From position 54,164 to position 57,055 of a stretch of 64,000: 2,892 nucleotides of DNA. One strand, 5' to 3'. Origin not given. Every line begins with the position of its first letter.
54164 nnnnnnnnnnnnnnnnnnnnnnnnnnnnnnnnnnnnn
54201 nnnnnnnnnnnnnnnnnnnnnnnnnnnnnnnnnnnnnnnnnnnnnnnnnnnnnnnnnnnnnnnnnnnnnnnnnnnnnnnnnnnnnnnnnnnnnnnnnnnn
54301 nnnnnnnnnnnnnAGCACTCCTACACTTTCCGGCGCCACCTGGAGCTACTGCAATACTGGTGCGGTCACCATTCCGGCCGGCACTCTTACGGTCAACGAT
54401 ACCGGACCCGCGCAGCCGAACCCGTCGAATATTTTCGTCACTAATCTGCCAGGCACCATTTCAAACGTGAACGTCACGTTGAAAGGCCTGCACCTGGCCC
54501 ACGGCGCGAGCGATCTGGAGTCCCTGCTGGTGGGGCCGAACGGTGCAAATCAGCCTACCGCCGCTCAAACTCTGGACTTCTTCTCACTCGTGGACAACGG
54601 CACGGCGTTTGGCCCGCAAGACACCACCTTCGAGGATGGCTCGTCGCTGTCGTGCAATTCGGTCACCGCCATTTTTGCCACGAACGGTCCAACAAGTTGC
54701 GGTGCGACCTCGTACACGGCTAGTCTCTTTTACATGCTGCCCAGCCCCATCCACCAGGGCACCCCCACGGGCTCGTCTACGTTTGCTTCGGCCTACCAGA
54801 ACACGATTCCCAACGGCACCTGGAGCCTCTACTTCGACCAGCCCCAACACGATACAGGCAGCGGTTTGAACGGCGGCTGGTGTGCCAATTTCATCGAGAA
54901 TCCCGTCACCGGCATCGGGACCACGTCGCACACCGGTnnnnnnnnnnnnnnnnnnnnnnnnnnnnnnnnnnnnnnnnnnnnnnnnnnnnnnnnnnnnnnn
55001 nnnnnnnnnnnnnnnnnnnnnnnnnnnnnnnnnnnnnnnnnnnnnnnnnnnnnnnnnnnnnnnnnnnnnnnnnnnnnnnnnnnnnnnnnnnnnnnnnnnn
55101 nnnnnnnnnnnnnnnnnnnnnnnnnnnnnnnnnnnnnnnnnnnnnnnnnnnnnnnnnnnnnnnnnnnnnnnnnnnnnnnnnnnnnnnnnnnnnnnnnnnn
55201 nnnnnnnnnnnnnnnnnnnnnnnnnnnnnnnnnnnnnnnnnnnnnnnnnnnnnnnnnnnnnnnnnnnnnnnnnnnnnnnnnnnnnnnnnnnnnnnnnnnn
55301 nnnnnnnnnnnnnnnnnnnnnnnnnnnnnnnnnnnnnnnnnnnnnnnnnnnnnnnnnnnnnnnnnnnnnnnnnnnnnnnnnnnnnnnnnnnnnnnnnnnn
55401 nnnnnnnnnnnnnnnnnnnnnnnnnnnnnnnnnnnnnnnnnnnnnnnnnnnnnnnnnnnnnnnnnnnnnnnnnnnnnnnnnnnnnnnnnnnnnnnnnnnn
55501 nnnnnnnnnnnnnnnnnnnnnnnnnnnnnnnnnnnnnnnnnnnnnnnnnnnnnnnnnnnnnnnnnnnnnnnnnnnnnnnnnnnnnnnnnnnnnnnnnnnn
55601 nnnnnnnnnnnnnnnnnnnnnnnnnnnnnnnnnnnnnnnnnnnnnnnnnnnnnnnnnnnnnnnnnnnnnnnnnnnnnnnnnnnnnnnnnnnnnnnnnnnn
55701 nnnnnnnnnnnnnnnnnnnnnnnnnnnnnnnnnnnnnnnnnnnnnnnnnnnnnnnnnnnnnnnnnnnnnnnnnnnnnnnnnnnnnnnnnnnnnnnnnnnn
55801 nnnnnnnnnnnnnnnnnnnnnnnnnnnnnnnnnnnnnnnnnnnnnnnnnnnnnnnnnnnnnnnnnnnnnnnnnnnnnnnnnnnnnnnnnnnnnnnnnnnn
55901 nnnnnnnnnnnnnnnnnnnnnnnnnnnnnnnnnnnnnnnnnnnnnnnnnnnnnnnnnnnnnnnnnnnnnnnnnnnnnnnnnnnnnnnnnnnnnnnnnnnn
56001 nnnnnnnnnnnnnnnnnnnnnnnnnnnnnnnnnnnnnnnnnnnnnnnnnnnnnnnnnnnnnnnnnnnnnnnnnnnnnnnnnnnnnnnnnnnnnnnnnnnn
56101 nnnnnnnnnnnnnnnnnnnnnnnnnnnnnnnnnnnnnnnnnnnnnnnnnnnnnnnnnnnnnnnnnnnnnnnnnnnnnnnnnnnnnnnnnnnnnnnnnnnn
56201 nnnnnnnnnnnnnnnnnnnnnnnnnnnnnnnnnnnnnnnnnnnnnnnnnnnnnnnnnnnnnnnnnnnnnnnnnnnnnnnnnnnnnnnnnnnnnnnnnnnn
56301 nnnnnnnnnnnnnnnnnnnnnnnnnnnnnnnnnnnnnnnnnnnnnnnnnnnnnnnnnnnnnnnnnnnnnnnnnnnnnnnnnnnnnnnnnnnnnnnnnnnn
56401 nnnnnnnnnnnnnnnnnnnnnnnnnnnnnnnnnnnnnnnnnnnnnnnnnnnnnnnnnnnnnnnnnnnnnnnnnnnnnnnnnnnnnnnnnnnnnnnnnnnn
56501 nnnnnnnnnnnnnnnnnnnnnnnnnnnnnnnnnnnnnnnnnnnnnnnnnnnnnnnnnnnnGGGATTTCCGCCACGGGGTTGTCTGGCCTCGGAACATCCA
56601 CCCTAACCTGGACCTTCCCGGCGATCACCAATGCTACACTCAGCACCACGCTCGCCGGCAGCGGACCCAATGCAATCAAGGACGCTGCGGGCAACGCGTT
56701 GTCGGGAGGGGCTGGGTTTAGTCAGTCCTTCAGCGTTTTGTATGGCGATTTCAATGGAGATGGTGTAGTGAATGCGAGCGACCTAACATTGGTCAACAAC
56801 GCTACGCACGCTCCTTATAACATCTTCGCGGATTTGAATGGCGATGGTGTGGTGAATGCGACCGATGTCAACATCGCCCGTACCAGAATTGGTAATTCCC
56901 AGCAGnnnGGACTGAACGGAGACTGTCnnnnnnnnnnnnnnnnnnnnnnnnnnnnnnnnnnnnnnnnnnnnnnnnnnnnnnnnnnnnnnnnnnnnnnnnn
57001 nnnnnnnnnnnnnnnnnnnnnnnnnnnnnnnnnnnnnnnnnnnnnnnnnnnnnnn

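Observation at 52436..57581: Possible non-cellulosomal cohesin-dockerin pair: giant dockerin-tailed surface protein followed by a cohesin-like PEP-CTERM anchor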

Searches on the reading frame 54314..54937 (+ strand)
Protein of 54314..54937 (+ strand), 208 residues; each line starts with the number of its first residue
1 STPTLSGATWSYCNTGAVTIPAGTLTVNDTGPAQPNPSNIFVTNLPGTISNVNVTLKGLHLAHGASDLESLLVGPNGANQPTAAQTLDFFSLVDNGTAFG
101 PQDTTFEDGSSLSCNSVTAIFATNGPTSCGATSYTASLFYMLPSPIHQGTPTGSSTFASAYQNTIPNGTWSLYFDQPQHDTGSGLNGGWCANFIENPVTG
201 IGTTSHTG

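Call 48: search_solved_structures(query=A4, max_evalue=10, show_alignments=2)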
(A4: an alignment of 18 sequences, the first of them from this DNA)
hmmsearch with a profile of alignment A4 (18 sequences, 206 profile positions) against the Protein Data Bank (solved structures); distinct sequences matched with E-value up to 10: 0.
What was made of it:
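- On Proprotein-convertase P-domain (PF01483): No PDB sequence hit with the module profile (call 48).
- Tried and rejected: The module profile found nothing in PDB sequences (call 48).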

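Call 49: search_protein_families(library=pfam, alignment_id=A4, max_evalue=1)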
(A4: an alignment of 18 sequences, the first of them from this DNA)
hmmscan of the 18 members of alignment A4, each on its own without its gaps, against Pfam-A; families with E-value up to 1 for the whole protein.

A. member 1, seq(208 aa): 0 families

B. families by the number of members that match (of 18 scanned): 1 family
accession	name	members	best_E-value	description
PF01483.27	P_proprotein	10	8.3e-05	Proprotein convertase P-domain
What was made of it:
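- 54323..54901 (+): P-domain-like module 3 (aa 658-850; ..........). P_proprotein is the only Pfam family hit in 10 of 18 module sequences (call 49).
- On Proprotein-convertase P-domain (PF01483): P_proprotein is the only family hit in 10 of 18 module sequences, best E 8e-5 (call 49).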

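Call 60: predict_structure(alignment_id=A4)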
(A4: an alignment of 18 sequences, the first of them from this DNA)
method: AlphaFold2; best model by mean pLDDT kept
length: 208 residues; sequences in the alignment: 18
mean_pLDDT: 62.8   pTM: 0.69
mean pLDDT of the five models: 62.8, 59.5, 57.9, 57.3, 53.1
residues with pLDDT >= 90: 4; 70-90: 84; 50-70: 58; < 50: 62
segments of 3 or more residues with pLDDT < 50: 24-30, 76-82, 108-137, 144-156, 206-208
pLDDT, mean of each block of 10 residues (from residue 1): 83 87 53 76 79 82 63 45 56 60 64 40 40 46 43 46 76 70 82 76 49
secondary structure, 60 per line:
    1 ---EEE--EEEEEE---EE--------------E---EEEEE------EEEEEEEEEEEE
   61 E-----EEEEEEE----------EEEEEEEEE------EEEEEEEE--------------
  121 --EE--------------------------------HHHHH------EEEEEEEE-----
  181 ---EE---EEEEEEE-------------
elements in order: E4-6 E9-14 E38-42 E49-61 E67-73 E84-92 E99-106 H157-161 E168-175 E189-195

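Call 62: fold_search(model_id=the predicted structure, library=pdb)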
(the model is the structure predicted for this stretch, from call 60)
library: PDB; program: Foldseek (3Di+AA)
matches with E <= 10: 103; with E <= 0.001: 0
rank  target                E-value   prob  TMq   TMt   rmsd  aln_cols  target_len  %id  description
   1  1oa3_A                6.6e-02  0.06  0.16  0.16  15.4       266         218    9  Comparison of Family 12 Glycoside Hydrolases and Recruited Substitutions Important for Thermal Stability (released 2003-03-27)
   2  3vl9_A                7.8e-02  0.06  0.15  0.15  15.5       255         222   11  Crystal structure of xeg-xyloglucan (released 2012-04-18)
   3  1h8v_A                8.3e-02  0.08  0.18  0.18  14.8       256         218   10  The X-ray Crystal Structure of the Trichoderma reesei Family 12 Endoglucanase 3, Cel12A, at 1.9 A Resolution (released 2001-04-24)
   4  2c1f                  1.4e-01  0.06  0.19  0.19  14.2       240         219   10  The structure of the family 11 xylanase from Neocallimastix patriciarum (released 2007-02-13)
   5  4h7m_B                1.4e-01  0.05  0.17  0.16  13.1       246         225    9  The X-ray Crystal Structure of the Trichoderma harzianum Endoglucanase 3 from family GH12 (released 2013-04-03)
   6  4npr_A                1.7e-01  0.04  0.15  0.14  14.6       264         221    8  Crystal Structure of the Family 12 Xyloglucanase from Aspergillus niveus (released 2014-12-24)
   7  9ktq                  1.8e-01  0.04  0.15  0.14  15.1       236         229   10  Crystal structure of the pathogen-secreted apoplastic GH12 xyloglucan-specific endoglucanase XEG1 (released 2025-12-10)
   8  6sdu_B                3.1e-01  0.06  0.19  0.18  13.3       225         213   10  Xyloglucanase domain of NopAA, a type three effector from Sinorhizobium fredii in complex with cellobiose (released 2020-07-08)
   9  2vg9                  3.4e-01  0.03  0.18  0.17  13.6       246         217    8  Crystal structure of Loop Swap mutant of Necallimastix patriciarum Xyn11A (released 2007-12-25)
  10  4iw4_D                6.8e-01  0.07  0.20  0.27  14.1       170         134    9  Crystal structure of the serine protease domain of MASP-3 in complex with ecotin (released 2013-06-19)
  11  1ecy_A                7.6e-01  0.04  0.17  0.21  15.9       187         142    8  PROTEASE INHIBITOR ECOTIN (released 1997-02-12)
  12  1axk_B                7.6e-01  0.01  0.10  0.08  16.1       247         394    8  ENGINEERED BACILLUS BIFUNCTIONAL ENZYME GLUXYN-1 (released 1999-05-11)
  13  1nlr                  8.6e-01  0.04  0.23  0.22  12.3       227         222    9  ENDO-1,4-BETA-GLUCANASE CELB2, CELLULASE, NATIVE STRUCTURE (released 1998-11-25)
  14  7qy1                  9.1e-01  0.28  0.39  0.20   9.3       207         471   11  X-ray structure of furin in complex with the dichlorophenylpyridine-based inhibitor 4 (released 2022-04-20)
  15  6sdu_A                9.1e-01  0.02  0.17  0.16  15.3       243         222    9  Xyloglucanase domain of NopAA, a type three effector from Sinorhizobium fredii in complex with cellobiose (released 2020-07-08)
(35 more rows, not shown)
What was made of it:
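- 54323..54901 (+): The AF2 model is weak (pLDDT 62.8) and Foldseek found nothing significant; the highest TM-scores listed are furin and Kex2 (calls 60, 62).
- On Proprotein-convertase P-domain (PF01483): Furin and Kex2 give the highest TM normalised to query (0.34-0.39), but at E about 1 (calls 60, 62).
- Tried and rejected: The module model is of low confidence and Foldseek found nothing significant (calls 60, 62).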

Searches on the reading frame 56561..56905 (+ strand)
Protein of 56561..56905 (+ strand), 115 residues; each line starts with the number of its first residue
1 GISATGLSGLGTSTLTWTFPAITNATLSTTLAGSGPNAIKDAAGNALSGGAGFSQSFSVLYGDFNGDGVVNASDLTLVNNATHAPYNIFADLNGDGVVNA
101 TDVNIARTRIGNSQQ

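Call 72: find_homologous_proteins(query=window:56561-56905:+, max_evalue=0.001)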
Query window:56561-56905:+ (115 aa): 127 proteins with E <= 0.001 among 436 candidates; the best 120 are listed.
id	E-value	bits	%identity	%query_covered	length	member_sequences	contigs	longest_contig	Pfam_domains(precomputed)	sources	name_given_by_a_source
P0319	2.4e-51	190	83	100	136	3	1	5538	PF00404.25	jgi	jgi:hypothetical protein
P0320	8.2e-41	156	70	100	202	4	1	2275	PF00404.25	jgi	jgi:hypothetical protein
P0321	1.5e-40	155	77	93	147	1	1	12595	PF00404.25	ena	-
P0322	1.2e-39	153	68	99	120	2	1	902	PF00404.25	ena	-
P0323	2.2e-38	149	68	97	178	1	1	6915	PF00404.25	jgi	jgi:hypothetical protein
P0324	8.0e-38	147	65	98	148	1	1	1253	PF00404.25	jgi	-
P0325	9.4e-38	146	67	100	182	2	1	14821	PF00404.25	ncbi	-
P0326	1.2e-37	146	73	91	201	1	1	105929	PF00404.25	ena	-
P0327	1.9e-37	146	65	96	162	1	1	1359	PF00404.25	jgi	jgi:hypothetical protein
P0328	3.2e-37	145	68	92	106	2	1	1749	PF00404.25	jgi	jgi:2-phospho-L-lactate guanylyltransferase (CobY/MobA/RfbA family)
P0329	8.8e-37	143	68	99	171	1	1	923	-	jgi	-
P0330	1.1e-36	143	64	99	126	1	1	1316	PF00404.25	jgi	-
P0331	1.3e-36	143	65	98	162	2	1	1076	PF00404.25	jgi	jgi:hypothetical protein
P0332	7.9e-36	140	61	98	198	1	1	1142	-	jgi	jgi:hypothetical protein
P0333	1.0e-35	140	63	98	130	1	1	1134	PF00404.25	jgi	-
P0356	8.2e-32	127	58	98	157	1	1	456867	PF00404.25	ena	-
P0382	2.2e-28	116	54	97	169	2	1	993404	PF00404.25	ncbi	-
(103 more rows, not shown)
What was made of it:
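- Tried and rejected: It was uninformative about cargo (call 72).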

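Call 73: find_encoding_contigs(protein=P0382, flank=7000, max_places=1)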
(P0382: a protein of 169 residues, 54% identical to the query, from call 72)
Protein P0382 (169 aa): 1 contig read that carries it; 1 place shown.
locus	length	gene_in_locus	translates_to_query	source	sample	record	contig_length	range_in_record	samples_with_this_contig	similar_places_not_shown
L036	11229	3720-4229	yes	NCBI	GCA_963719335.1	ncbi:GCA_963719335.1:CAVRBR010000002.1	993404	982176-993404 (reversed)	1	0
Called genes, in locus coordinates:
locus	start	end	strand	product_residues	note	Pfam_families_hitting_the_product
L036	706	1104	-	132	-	-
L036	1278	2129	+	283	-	PF16640:Big_3_5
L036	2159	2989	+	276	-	PF16640:Big_3_5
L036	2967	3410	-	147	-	-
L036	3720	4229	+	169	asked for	PF00404:Dockerin_1 (weak)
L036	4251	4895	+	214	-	-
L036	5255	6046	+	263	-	PF07978:NIPSNAP (weak)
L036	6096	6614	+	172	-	PF12867:DinB_2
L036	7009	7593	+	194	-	-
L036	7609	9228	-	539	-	PF13432:TPR_16 (faint), PF07719:TPR_2 (faint), PF13428:TPR_14 (faint)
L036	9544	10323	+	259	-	PF02517:Rce1-like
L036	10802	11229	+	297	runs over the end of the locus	-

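Call 74: find_encoding_contigs(protein=P0356, flank=7000, max_places=1)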
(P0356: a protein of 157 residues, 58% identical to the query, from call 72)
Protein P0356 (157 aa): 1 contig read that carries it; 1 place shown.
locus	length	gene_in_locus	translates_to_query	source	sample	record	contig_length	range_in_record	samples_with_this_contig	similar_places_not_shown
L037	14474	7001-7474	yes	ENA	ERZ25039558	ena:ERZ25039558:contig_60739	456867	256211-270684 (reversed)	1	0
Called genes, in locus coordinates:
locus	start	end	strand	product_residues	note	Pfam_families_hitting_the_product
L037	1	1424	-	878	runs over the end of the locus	PF00515:TPR_1 (faint), PF07719:TPR_2 (faint), PF13181:TPR_8 (faint), PF00069:Pkinase, PF07714:PK_Tyr_Ser-Thr, PF03109:ABC1 (weak), PF13424:TPR_12 (faint), PF13374:TPR_10 (faint)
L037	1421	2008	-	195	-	PF07638:Sigma70_ECF, PF08281:Sigma70_r4_2, PF04545:Sigma70_r4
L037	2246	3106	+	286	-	-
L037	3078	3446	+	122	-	-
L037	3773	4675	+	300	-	-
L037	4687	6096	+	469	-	PF16640:Big_3_5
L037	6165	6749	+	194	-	-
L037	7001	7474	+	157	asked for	PF00404:Dockerin_1 (weak)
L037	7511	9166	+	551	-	PF01229:Glyco_hydro_39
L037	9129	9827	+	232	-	PF01229:Glyco_hydro_39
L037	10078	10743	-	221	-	-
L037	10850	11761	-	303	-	PF00753:Lactamase_B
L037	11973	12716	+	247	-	PF13620:CarboxypepD_reg (weak), PF07715:Plug (weak)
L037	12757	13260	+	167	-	-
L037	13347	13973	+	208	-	-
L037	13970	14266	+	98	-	-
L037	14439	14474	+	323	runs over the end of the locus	PF03193:RsgA_GTPase (faint), PF00009:GTP_EFTU, PF00350:Dynamin_N (faint), PF01926:MMR_HSR1, PF02421:FeoB_N, PF04548:AIG1, PF07650:KH_2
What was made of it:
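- Tried and rejected: Two of these on long contigs turned out to be pieces of frameshift-split giants (calls 73, 74).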

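Call 76: search_protein_families(library=pfam, proteins=[L037:7511-9166:+, L036:4251-4895:+], max_evalue=0.01)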
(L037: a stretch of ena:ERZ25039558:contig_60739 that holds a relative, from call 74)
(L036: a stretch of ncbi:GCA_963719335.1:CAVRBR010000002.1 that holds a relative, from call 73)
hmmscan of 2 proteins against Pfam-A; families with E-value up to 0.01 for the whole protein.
L037:7511-9166:+ (551 aa): 1 family
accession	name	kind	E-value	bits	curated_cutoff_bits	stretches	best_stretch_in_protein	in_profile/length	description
PF01229.23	Glyco_hydro_39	-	8.5e-32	111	26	1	284-492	2-197/472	Glycosyl hydrolases family 39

L036:4251-4895:+ (214 aa): 1 family
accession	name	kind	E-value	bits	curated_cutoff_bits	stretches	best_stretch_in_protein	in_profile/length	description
PF07589.16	PEP-CTERM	-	0.0034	17.8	20.7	1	185-208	2-23/24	PEP-CTERM motif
